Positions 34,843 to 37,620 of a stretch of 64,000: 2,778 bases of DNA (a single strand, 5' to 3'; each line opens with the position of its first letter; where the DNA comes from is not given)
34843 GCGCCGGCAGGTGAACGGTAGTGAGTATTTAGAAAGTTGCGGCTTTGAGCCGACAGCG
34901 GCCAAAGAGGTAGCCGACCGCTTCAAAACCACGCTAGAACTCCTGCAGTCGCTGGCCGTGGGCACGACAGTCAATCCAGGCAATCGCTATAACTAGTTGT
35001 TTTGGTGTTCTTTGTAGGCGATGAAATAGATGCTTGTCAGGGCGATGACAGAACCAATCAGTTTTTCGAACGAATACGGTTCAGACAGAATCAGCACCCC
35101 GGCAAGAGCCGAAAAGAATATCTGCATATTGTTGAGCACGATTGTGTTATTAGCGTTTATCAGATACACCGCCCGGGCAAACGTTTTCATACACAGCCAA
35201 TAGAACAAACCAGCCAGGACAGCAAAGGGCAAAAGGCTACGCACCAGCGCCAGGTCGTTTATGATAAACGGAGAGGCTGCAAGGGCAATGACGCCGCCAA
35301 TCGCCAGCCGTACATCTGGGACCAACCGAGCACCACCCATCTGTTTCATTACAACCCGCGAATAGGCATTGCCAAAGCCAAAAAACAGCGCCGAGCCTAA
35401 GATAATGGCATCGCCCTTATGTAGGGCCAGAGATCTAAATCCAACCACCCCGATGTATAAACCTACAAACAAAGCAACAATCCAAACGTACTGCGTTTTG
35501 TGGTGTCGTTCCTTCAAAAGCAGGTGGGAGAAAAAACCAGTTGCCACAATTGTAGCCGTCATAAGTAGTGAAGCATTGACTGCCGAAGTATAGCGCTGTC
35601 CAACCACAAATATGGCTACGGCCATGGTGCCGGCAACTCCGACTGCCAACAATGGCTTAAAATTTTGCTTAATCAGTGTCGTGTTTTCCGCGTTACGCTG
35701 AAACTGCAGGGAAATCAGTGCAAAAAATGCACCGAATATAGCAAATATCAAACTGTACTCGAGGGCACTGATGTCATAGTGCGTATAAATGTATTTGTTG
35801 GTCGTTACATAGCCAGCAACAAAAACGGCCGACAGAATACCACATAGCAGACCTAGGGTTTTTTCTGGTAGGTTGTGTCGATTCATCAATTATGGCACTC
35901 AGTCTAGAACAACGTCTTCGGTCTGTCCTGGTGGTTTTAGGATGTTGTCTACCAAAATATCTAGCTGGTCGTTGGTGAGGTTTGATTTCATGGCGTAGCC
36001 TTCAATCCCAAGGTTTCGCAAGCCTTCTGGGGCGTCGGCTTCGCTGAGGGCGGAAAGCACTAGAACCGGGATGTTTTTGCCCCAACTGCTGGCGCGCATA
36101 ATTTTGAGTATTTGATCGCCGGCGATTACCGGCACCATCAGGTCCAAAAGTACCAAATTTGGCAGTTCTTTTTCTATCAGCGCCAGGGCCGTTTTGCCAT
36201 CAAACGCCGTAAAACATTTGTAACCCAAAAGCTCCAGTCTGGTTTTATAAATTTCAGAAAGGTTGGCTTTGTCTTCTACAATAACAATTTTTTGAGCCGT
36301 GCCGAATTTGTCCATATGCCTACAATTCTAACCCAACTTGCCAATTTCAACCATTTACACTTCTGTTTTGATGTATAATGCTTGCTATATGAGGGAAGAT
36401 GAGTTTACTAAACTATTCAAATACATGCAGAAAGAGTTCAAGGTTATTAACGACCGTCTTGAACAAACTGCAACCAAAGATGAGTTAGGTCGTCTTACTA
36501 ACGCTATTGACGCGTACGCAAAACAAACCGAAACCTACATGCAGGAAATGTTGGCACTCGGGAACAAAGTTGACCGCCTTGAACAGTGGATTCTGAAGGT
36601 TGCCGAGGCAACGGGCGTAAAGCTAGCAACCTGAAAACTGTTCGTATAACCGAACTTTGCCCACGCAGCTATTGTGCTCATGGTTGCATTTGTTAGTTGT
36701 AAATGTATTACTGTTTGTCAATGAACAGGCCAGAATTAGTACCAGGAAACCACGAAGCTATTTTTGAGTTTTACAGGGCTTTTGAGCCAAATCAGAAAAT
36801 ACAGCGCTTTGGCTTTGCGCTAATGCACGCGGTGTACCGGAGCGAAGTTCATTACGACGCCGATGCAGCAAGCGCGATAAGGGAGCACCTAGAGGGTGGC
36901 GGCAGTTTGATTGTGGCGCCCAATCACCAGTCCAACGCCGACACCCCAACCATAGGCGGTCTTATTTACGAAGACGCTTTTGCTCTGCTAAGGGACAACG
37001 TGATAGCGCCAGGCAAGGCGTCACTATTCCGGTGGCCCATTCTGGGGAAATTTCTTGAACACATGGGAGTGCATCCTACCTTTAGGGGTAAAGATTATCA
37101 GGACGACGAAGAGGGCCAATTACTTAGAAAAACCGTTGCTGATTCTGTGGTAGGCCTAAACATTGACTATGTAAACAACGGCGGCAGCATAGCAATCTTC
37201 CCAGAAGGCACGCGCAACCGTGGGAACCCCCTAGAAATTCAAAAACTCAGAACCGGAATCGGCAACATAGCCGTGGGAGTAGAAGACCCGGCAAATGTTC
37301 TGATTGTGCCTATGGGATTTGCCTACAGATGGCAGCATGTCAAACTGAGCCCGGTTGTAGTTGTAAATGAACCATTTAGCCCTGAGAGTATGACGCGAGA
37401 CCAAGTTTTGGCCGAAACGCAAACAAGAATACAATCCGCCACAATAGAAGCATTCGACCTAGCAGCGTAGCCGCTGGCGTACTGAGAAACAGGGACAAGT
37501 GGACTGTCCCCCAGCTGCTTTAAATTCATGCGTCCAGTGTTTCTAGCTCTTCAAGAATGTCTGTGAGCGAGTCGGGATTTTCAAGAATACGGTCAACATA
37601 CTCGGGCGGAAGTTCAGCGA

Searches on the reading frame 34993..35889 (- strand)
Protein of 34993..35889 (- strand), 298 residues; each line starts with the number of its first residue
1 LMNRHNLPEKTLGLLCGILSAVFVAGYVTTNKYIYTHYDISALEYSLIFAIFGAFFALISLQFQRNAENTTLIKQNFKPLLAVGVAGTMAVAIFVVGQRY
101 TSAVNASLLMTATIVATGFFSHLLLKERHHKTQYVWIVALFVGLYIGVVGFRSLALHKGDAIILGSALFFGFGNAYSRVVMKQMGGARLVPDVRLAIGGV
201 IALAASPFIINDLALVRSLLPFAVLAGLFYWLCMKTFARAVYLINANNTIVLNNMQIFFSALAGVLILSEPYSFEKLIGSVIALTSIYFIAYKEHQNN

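Call 57: search_protein_families(library=pfam, proteins=[window:34993-35889:-], max_evalue=0.001)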
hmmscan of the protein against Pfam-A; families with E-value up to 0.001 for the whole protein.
window:34993-35889:- (298 aa): 1 family
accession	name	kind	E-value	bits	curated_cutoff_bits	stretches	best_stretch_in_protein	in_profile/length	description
PF00892.27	EamA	-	5e-24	85.5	28.2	2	12-146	2-132/135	EamA-like transporter family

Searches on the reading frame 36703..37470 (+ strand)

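Call 57: search_protein_families(library=pfam, proteins=[window:36703-37470:+], max_evalue=0.001)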
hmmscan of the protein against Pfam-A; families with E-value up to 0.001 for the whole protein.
window:36703-37470:+ (255 aa): 1 family
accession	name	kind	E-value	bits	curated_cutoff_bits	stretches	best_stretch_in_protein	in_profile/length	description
PF01553.26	Acyltransferase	-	6.3e-17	62.1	23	1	60-205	7-130/132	Acyltransferase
